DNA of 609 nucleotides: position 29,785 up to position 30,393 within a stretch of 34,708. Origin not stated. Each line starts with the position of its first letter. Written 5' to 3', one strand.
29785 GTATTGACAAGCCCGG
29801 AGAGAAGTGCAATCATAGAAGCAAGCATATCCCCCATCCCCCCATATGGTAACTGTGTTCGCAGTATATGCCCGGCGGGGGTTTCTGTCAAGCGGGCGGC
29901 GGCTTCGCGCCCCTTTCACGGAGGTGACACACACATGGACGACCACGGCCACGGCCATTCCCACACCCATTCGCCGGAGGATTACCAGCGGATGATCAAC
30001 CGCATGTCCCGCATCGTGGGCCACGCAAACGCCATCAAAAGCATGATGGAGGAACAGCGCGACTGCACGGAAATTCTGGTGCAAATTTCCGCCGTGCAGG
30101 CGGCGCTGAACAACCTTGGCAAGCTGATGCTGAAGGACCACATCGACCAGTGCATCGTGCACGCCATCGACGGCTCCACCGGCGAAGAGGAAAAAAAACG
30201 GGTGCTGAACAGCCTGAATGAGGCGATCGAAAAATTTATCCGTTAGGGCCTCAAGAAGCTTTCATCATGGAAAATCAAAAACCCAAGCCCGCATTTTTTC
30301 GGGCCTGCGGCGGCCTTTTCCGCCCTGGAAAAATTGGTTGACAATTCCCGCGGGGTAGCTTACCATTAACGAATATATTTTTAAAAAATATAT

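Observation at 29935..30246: CsoR-family sensor with a Cys-His-Cys ligand set plus an N-terminal His-Gly repeat tail (InrS-like), metal specificity unresolved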

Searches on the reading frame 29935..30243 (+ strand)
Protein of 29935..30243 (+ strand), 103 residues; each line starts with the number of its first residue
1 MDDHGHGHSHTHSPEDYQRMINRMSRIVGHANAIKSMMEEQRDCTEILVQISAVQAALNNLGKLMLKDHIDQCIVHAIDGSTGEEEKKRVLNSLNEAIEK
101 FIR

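Call 3: search_protein_families(library=pfam, proteins=[window:29935-30243:+], max_evalue=0.01)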
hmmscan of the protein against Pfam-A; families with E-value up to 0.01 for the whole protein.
window:29935-30243:+ (103 aa): 1 family
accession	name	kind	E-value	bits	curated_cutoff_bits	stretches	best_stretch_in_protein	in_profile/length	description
PF02583.22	Trns_repr_metal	-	3.7e-24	85.4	22.8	1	17-98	2-76/78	Metal-sensitive transcriptional repressor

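Call 4: search_solved_structures(query=window:29935-30243:+, max_evalue=1, show_alignments=5)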
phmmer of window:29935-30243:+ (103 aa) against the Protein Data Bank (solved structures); distinct sequences matched with E-value up to 1: 12.
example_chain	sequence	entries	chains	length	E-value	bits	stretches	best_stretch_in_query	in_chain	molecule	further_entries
5fmn_A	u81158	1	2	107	9.5e-24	86.8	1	4-101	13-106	INRS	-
6ahx_A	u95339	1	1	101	1.2e-18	70.5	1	5-94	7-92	Putative cytosolic protein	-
4m1p_A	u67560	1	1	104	3e-15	59.6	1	6-94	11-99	Copper-sensitive operon repressor (CsoR)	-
2hh7_A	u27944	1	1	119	3.4e-09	40.2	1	19-85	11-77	Hypothetical protein CsoR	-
5lcy_A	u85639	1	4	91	4.2e-09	39.9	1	12-87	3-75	Frmr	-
7mq1_A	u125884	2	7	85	6.6e-08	36.1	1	19-87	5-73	Copper-sensing transcriptional repressor csoR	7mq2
7mq3_A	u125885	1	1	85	1.8e-07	34.7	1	19-87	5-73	Copper-sensing transcriptional repressor csoR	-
3aai_A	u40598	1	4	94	2e-07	34.5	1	8-89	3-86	Copper homeostasis operon regulatory protein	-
4adz_A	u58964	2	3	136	5.9e-07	33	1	3-85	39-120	CSOR | COPPER SENSITIVE OPERON REPRESSOR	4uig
5lbm_A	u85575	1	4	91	1.2e-06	32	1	13-73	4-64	Transcriptional repressor FrmR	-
7y9n_A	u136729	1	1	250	0.12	16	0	48-100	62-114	Spike protein S2',5HB-H2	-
6avz_B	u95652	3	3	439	0.53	14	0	35-81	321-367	HopQ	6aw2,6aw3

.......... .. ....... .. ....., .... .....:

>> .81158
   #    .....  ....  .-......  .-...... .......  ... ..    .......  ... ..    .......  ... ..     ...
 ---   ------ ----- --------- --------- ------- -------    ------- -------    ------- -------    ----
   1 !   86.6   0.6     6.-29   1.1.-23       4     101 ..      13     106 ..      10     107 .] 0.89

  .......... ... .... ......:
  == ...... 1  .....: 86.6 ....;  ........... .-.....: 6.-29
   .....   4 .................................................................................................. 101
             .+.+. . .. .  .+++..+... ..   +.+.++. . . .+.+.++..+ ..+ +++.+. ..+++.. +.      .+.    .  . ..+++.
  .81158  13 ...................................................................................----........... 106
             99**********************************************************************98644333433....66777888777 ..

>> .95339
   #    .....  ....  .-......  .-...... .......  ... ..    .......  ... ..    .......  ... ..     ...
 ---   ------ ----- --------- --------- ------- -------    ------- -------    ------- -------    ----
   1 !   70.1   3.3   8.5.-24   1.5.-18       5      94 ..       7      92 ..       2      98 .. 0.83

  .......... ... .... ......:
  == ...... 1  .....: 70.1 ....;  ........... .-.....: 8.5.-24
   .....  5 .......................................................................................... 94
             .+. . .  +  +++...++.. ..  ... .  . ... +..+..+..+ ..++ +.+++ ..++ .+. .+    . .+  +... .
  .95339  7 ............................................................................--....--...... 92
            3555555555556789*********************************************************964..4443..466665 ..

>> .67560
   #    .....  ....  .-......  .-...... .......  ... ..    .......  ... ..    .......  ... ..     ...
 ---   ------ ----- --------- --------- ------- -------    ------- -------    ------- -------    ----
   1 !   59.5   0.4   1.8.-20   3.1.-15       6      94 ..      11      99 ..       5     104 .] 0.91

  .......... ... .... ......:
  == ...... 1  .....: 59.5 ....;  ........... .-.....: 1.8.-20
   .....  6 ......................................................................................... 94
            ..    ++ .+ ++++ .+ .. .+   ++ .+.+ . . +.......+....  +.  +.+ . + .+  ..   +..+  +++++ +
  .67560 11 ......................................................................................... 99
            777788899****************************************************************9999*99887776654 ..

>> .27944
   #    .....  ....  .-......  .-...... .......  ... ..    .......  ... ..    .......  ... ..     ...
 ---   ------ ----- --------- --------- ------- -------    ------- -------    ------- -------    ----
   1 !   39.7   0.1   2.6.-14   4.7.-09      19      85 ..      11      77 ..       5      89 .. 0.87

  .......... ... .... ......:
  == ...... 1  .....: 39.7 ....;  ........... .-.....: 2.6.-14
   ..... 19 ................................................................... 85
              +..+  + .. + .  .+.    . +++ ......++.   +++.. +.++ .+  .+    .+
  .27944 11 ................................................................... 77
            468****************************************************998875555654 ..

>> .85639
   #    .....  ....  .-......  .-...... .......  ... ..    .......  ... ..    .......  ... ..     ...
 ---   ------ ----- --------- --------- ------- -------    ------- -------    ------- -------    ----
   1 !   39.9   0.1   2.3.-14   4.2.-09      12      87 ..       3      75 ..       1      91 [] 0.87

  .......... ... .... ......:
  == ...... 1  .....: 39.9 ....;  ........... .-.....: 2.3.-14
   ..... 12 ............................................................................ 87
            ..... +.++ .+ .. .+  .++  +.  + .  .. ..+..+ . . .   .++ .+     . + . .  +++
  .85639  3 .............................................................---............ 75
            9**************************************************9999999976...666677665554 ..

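Call 5: find_homologous_proteins(query=window:29935-30243:+, max_evalue=0.00001)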
Query window:29935-30243:+ (103 aa): 30 proteins with E <= 0.00001 among 33 candidates.
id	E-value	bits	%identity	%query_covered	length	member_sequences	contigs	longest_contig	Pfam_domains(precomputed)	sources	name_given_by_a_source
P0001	2.7e-61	222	100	100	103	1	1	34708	PF02583.23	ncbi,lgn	-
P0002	8.1e-49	182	86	95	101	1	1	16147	PF02583.23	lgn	-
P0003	1.8e-47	177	84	95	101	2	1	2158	PF02583.23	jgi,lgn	-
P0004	3.3e-41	157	69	100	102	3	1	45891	PF02583.23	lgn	-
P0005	1.9e-40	155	75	93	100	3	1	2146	PF02583.23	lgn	-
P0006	1.4e-39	152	73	95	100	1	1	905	PF02583.23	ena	-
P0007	6.0e-39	150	71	94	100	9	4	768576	PF02583.23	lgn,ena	-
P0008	1.0e-37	146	71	93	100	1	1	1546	PF02583.23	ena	-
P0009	3.8e-33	131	60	96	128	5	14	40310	PF02583.23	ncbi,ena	-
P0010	4.7e-32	128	61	96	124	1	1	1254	PF02583.23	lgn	-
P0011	3.1e-31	125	57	86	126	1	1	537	PF02583.23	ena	-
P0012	4.5e-23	99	49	91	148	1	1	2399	PF02583.23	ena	-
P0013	5.1e-23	99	49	91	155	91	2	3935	PF02583.23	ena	-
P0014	1.0e-22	98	51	95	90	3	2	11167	PF02583.23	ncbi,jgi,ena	-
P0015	1.9e-22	97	53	92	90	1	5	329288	PF02583.23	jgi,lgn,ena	-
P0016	2.4e-22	97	50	89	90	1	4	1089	PF02583.23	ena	-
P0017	3.7e-22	96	50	100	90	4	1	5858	PF02583.23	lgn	-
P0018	4.3e-22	96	50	100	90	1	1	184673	PF02583.23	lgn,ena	-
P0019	5.3e-22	96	45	99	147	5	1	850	PF02583.23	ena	-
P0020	5.4e-22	96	54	89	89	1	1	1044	PF02583.23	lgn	-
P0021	1.1e-21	95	47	92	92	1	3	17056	PF02583.23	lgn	-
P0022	2.4e-21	94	47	90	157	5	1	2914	PF02583.23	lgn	-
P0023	8.8e-21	92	50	91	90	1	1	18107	PF02583.23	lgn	-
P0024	1.1e-20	92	44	98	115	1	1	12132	PF02583.23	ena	-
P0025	1.1e-20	91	46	97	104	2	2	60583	PF02583.23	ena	-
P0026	1.3e-20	91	47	97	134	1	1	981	PF02583.23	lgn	-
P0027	1.6e-18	85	46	91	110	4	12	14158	PF02583.23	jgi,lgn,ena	-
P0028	1.1e-17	82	41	89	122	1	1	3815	PF02583.23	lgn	-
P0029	7.4e-16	76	42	97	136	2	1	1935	PF02583.23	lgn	-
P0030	5.6e-15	73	35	91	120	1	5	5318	PF02583.23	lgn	-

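Call 6: search_protein_families(library=ncbifam, proteins=[window:29935-30243:+], max_evalue=0.01)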
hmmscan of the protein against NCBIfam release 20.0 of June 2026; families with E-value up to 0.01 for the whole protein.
window:29935-30243:+ (103 aa): 3 families
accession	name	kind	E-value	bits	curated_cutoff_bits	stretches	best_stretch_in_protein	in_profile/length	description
NF011613.0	PRK15039.1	equivalog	5.4e-15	55.9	138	1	12-96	3-87/90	Ni(II)/Co(II)-binding transcriptional repressor RcnR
NF052430.1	repress_RicR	exception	1e-13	51.7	175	1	19-103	10-92/93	copper-sensing transcriptional repressor RicR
NF008464.0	PRK11352.1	equivalog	2.2e-10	40.8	133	1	12-75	3-66/91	formaldehyde-responsive transcriptional repressor FrmR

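Call 9: find_encoding_contigs(protein=P0001, flank=10000, max_places=4)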
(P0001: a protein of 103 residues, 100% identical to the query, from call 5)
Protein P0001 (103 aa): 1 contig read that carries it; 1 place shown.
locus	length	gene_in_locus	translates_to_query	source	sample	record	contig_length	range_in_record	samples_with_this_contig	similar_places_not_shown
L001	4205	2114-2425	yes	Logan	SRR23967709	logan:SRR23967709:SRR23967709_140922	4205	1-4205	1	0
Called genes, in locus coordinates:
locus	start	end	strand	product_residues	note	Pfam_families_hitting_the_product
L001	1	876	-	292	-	?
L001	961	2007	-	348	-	PF04389:Peptidase_M28 (weak), PF01546:Peptidase_M20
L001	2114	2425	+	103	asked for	PF02583:Trns_repr_metal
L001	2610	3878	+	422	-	PF01042:Ribonuc_L-PSP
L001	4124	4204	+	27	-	?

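Call 10: find_encoding_contigs(protein=P0004, flank=8000, max_places=3)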
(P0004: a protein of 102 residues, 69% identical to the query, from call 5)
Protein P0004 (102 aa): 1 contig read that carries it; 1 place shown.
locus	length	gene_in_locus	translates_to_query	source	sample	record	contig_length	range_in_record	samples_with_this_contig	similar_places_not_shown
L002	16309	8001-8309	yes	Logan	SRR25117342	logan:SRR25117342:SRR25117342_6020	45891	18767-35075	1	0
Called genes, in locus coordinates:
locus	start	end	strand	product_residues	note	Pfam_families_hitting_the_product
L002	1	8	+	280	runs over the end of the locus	PF12801:Fer4_5, PF13237:Fer4_10 (weak)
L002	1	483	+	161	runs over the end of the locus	-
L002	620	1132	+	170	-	-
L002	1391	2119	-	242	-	PF08448:PAS_4, PF13426:PAS_9 (faint)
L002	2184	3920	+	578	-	PF01590:GAF (faint), PF13185:GAF_2, PF00989:PAS, PF08448:PAS_4, PF13426:PAS_9, PF00990:GGDEF, PF01966:HD, PF13487:HD_5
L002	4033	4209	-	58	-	-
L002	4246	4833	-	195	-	-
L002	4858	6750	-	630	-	PF00122:E1-E2_ATPase, PF00702:Hydrolase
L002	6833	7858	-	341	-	PF04389:Peptidase_M28 (weak), PF01546:Peptidase_M20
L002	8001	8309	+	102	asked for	PF02583:Trns_repr_metal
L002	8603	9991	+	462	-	PF00083:Sugar_tr (weak), PF07690:MFS_1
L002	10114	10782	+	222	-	PF00702:Hydrolase, PF13419:HAD_2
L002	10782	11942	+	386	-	PF01411:tRNA-synt_2c (faint), PF07973:tRNA_SAD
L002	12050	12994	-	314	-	PF01544:CorA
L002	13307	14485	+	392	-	PF01553:Acyltransferase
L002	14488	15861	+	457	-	-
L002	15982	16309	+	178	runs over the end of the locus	PF18306:LDcluster4, PF03641:Lysine_decarbox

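Call 11: find_encoding_contigs(protein=P0007, flank=8000, max_places=3)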
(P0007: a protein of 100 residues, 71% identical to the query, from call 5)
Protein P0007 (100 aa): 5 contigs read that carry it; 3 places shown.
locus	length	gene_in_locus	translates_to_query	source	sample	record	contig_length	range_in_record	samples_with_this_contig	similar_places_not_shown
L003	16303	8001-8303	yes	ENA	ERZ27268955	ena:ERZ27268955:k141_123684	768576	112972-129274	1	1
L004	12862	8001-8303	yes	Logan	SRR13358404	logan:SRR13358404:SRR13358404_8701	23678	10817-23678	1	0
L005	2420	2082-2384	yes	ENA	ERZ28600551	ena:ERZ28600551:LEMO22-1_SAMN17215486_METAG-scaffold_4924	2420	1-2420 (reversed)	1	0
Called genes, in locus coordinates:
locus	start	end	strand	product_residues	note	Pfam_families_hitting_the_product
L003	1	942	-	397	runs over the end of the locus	PF09084:NMT1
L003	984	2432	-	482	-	PF09861:Lar_N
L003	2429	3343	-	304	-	PF02826:2-Hacid_dh_C, PF03446:NAD_binding_2, PF03807:F420_oxidored, PF14833:NAD_binding_11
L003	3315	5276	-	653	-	PF01663:Phosphodiest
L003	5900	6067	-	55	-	-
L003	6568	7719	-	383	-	PF00465:Fe-ADH, PF13685:Fe-ADH_2, PF25137:ADH_Fe_C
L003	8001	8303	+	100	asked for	PF02583:Trns_repr_metal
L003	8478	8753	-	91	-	-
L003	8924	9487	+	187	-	-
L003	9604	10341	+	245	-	PF00392:GntR, PF14502:HTH_41 (faint), PF07702:UTRA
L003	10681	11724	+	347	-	PF00532:Peripla_BP_1, PF13407:Peripla_BP_4, PF13377:Peripla_BP_3 (faint)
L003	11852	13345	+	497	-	PF00005:ABC_tran, PF13401:AAA_22 (faint), PF13304:AAA_21 (faint), PF00005:ABC_tran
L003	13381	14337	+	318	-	PF02653:BPD_transp_2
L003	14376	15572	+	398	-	PF00365:PFK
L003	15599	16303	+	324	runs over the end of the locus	PF01116:F_bP_aldolase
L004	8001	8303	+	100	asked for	PF02583:Trns_repr_metal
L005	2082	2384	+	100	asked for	PF02583:Trns_repr_metal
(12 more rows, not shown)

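Call 12: find_related_loci(query=A1, collection=genome_contigs, flank=7000)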
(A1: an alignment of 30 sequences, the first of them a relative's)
Query A1 (103 aa) in genome_contigs; peptide patterns used: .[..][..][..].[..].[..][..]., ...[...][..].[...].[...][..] (x = any residue, [..] = any of these).
600 stretches matched a pattern (row limit reached: there are more); 591 encode a relative of the query (tblastn E <= 1e-3); the best 80 are kept; 80 distinct loci.
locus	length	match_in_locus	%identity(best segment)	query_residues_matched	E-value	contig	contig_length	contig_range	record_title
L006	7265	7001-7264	70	7-95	3e-39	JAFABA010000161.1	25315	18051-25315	MAG: Bacillota bacterium isolate OH_SBB_106 k127_136273, whole genome shotgun sequence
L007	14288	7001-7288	54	3-103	3e-31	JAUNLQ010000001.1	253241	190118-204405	MAG: Bacillota bacterium isolate S30M_St_32 NODE_15_length_253241_cov_102.400243, whole genome shotgun sequence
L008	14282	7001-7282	50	1-103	3e-30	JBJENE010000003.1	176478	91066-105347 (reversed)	MAG: Butyrivibrio sp. isolate LOHA14_bin.032 NODE_10_length_176478_cov_9.699722, whole genome shotgun sequence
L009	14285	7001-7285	52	4-103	1e-30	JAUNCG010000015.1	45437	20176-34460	MAG: Eubacteriales bacterium isolate S21M_St_13 NODE_63_length_45437_cov_33.824049, whole genome shotgun sequence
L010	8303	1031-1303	54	8-103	8e-30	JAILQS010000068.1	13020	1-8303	MAG: Lachnospiraceae bacterium isolate RUI364 k141_2953668_flag=0_multi=13.0000_len=13020, whole genome shotgun sequence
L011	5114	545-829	48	4-103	2e-29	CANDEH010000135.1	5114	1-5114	MAG TPA_asm: uncultured Clostridia bacterium isolate ERR6760111_bin.72_metawrap_v1.3_MAG genome assembly, contig: ERZ128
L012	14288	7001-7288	47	3-103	5e-29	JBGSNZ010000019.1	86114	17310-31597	MAG: Acetivibrio sp. isolate JTS-AC268 k141_2197881, whole genome shotgun sequence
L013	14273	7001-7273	50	8-103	6e-29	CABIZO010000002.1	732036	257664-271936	Peptostreptococcaceae bacterium isolate MGYG-HGUT-00102 genome assembly, contig: .20298_2_47.2, whole genome shotgun seq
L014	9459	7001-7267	50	10-103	4e-29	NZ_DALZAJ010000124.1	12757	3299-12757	MAG: Lachnoclostridium sp. isolate CTOTU47048 NODE_191_length_12757_cov_4.821918, whole genome shotgun sequence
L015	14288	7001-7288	47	3-103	6e-29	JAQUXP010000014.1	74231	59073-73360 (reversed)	MAG: Lachnospiraceae bacterium isolate STD2_216 NODE_1149_length_74231_cov_23.765937_Sandtown_D2, whole genome shotgun s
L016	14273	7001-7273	50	8-103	6e-29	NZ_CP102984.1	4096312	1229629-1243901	Terrisporobacter petrolearius strain JCM 19845 chromosome, complete genome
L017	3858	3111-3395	49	4-103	9e-29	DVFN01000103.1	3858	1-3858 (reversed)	MAG TPA_asm: Candidatus Avoscillospira stercorigallinarum isolate ChiSjej2B20-13462 ChiSjej2B20M5__C168830_L3858_SRR6323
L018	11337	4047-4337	47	1-102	7e-29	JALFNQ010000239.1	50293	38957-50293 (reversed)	MAG: Lachnospiraceae bacterium isolate SUG845 k141_297971, whole genome shotgun sequence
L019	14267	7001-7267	50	10-103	1e-28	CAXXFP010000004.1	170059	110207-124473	MAG: Oscillospiraceae bacterium isolate 6d5ce340-e6f1-4049-a887-7582f2f80bc1 genome assembly, contig: contig_4, whole ge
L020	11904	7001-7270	53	1-103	1e-28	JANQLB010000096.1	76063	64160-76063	MAG: Tissierellales bacterium isolate PL25a_bin.35 k99_3320210, whole genome shotgun sequence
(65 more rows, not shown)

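Call 18: search_protein_families(library=pfam, alignment_id=A2, max_evalue=0.00001)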
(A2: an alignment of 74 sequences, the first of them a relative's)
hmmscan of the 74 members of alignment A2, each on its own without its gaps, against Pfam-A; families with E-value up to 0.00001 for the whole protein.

A. member 1, L002:8603-9988:+ (462 aa): 2 families
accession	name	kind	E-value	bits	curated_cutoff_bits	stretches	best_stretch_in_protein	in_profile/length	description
PF07690.21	MFS_1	-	2.6e-49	168.5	33.4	1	15-406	1-346/347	Major Facilitator Superfamily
PF00083.30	Sugar_tr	-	1.7e-06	27.6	22.3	1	30-184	22-191/452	Sugar (and other) transporter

B. families by the number of members that match (of 74 scanned): 80 families (the first 25 are shown)
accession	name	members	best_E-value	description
PF00892.27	EamA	11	4.3e-33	EamA-like transporter family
PF00361.26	Proton_antipo_M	5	8.4e-51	NADH:quinone oxidoreductase/Mrp antiporter, TM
PF00662.26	Proton_antipo_N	5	1.8e-10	NADH-Ubiquinone oxidoreductase (complex I), chain 5 N-terminus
PF00015.26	MCPsignal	4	9e-32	Methyl-accepting chemotaxis protein (MCP) signalling domain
PF10609.15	ParA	3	2.1e-90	NUBPL iron-transfer P-loop NTPase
PF01656.29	CbiA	3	3.7e-12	CobQ/CobB/MinD/ParA nucleotide binding domain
PF13614.12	AAA_31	3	5.9e-07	AAA domain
PF13023.12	HD_3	2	6.9e-58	HD domain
PF03449.20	GreA_GreB_N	2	4.5e-25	Transcription elongation factor, N-terminal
PF12729.13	4HB_MCP_1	2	2.1e-20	Four helix bundle sensory module for signal transduction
PF01272.25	GreA_GreB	2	2.9e-18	Transcription elongation factor, GreA/GreB, C-term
PF13682.11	CZB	2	5.4e-10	Chemoreceptor zinc-binding domain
PF12917.13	YfbR-like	2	1.1e-09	5'-deoxynucleotidase YfbR-like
PF00672.30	HAMP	2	3.8e-08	HAMP domain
PF00873.25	ACR_tran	1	0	AcrB/AcrD/AcrF family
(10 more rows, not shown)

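Call 19: search_protein_families(library=pfam, alignment_id=A3, max_evalue=0.00001)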
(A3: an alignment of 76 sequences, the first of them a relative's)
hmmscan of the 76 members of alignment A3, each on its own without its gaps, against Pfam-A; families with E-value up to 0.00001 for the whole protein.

A. member 1, L002:7403-7825:+ (141 aa): 0 families

B. families by the number of members that match (of 76 scanned): 65 families (the first 25 are shown)
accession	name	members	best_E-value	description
PF01554.23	MatE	5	4e-71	MatE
PF00005.33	ABC_tran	5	8.6e-36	ABC transporter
PF13304.12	AAA_21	5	3.8e-15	AAA domain, putative AbiEii toxin, Type IV TA system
PF02463.25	SMC_N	5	4.7e-11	RecF/RecN/SMC N terminal domain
PF02922.24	CBM_48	4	4.8e-32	Carbohydrate-binding module 48 (Isoamylase N-terminal domain)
PF22019.2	GlgB_N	4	5e-30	alpha-1,4-glucan branching enzyme GlgB, N-terminal domain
PF02806.24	Alpha-amylase_C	4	6.8e-21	Alpha amylase, C-terminal all-beta domain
PF00128.31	Alpha-amylase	4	3.2e-16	Alpha amylase, catalytic domain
PF07690.21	MFS_1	3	1.4e-43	Major Facilitator Superfamily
PF03023.19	MurJ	3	4.3e-19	Lipid II flippase MurJ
PF01053.26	Cys_Met_Meta_PP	2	2.6e-126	Cys/Met metabolism PLP-dependent enzyme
PF00133.28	tRNA-synt_1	2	1.4e-118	tRNA synthetases class I (I, L, M and V)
PF19302.4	DUF5915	2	5.6e-61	Domain of unknown function (DUF5915)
PF05977.19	MFS_3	2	1.3e-59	Transmembrane secretion effector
PF08264.19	Anticodon_1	2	9.4e-34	Anticodon-binding domain of tRNA ligase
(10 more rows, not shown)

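Call 20: find_encoding_contigs(protein=P0002, flank=8000, max_places=3)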
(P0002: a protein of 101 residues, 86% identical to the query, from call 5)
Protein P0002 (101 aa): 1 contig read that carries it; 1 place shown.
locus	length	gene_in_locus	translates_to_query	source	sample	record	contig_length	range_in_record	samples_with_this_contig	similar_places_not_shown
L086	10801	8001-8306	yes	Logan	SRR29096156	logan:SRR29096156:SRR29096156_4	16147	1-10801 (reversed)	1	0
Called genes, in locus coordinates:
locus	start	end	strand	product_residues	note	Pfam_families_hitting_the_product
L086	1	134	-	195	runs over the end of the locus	PF00440:TetR_N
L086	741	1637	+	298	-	PF01261:AP_endonuc_2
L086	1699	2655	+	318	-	PF00389:2-Hacid_dh, PF02826:2-Hacid_dh_C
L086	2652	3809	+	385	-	PF02595:Gly_kinase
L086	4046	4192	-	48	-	-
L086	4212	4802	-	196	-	-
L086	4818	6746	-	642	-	PF00122:E1-E2_ATPase, PF00702:Hydrolase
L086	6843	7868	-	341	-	PF01546:Peptidase_M20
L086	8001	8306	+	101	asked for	PF02583:Trns_repr_metal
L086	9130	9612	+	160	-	PF13302:Acetyltransf_3 (weak), PF00583:Acetyltransf_1, PF13673:Acetyltransf_10, PF13508:Acetyltransf_7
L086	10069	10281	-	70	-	-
